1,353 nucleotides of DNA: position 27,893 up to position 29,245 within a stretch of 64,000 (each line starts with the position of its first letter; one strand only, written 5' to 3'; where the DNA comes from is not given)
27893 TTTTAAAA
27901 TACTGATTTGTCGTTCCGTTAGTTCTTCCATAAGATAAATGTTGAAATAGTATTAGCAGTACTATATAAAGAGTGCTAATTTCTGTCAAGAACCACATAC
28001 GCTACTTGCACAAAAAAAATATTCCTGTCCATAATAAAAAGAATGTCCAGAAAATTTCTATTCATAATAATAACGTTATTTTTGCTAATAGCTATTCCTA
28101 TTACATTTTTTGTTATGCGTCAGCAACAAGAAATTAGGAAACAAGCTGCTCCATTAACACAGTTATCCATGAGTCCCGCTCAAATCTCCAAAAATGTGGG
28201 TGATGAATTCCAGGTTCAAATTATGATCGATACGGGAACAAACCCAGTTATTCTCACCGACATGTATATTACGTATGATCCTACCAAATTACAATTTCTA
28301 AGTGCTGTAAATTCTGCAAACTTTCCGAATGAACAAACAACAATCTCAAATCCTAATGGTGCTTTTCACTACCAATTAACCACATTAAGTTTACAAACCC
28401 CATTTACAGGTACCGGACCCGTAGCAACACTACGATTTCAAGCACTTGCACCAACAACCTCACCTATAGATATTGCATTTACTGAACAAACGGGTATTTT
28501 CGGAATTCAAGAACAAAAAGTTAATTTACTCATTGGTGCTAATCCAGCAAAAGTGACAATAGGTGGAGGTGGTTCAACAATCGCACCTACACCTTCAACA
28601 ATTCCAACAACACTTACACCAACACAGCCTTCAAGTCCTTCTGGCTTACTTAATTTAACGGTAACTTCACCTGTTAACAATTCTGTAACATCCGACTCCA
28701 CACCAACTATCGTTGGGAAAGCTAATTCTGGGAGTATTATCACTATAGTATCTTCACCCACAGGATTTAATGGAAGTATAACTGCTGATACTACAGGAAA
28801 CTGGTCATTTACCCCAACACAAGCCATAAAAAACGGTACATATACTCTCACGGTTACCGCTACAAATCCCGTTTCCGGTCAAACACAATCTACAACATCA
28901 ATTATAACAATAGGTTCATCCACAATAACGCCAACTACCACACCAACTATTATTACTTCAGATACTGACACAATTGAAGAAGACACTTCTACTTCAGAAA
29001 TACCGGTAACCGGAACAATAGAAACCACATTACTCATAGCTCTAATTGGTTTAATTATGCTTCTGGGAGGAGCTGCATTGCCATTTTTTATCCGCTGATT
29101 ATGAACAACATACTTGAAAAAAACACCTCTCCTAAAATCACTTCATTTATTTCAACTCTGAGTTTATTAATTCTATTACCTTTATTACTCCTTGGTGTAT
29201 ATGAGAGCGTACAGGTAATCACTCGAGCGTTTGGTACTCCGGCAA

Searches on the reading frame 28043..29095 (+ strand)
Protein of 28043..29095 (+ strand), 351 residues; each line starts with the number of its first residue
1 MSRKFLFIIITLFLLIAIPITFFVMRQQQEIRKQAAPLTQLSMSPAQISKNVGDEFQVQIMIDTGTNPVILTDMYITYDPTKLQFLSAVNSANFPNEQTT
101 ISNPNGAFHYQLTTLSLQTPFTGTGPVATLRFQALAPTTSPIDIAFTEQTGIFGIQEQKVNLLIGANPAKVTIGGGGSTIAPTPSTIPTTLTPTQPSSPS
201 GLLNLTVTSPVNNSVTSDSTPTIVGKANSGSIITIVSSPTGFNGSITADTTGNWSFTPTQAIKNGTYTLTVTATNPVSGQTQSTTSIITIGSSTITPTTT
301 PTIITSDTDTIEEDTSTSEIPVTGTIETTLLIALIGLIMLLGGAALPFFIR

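Call 5: search_protein_families(library=pfam, proteins=[window:28043-29095:+], max_evalue=1)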
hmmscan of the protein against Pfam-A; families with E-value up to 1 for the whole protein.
window:28043-29095:+ (351 aa): 4 families
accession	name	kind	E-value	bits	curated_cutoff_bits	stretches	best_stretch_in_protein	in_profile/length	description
PF19077.6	Big_13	-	8.4e-12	45.9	27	1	212-289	20-99/102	Bacterial Ig-like domain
PF17936.7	Big_6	-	4.7e-05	24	27.6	1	210-280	5-73/83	Bacterial Ig domain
PF00801.26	PKD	-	0.0099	16.3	23.5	1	263-285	55-77/80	PKD domain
PF17892.7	Cadherin_5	-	0.11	12.8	26.5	1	240-287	49-95/98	Cadherin-like domain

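Call 6: search_protein_families(library=ncbifam, proteins=[window:28043-29095:+], max_evalue=1)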
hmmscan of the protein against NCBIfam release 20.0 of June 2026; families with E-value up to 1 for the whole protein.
window:28043-29095:+ (351 aa): 4 families
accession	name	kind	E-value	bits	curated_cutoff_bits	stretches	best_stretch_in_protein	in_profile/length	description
TIGR03769.1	P_ac_wall_RPT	domain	0.0026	18.3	30.9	1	253-287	6-36/41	TIGR03769 domain-containing protein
NF009467.0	PRK12826.1-3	subfamily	0.074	12.2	269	1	219-307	135-216/274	SDR family mycofactocin-dependent oxidoreductase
NF012211.1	tand_rpt_95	domain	0.096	12.6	90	1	235-293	31-87/98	tandem-95 repeat protein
NF038282.1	LapC_YejM_PbgA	exception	0.14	10.5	825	1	4-43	60-98/584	LPS biosynthesis-modulating metalloenzyme YejM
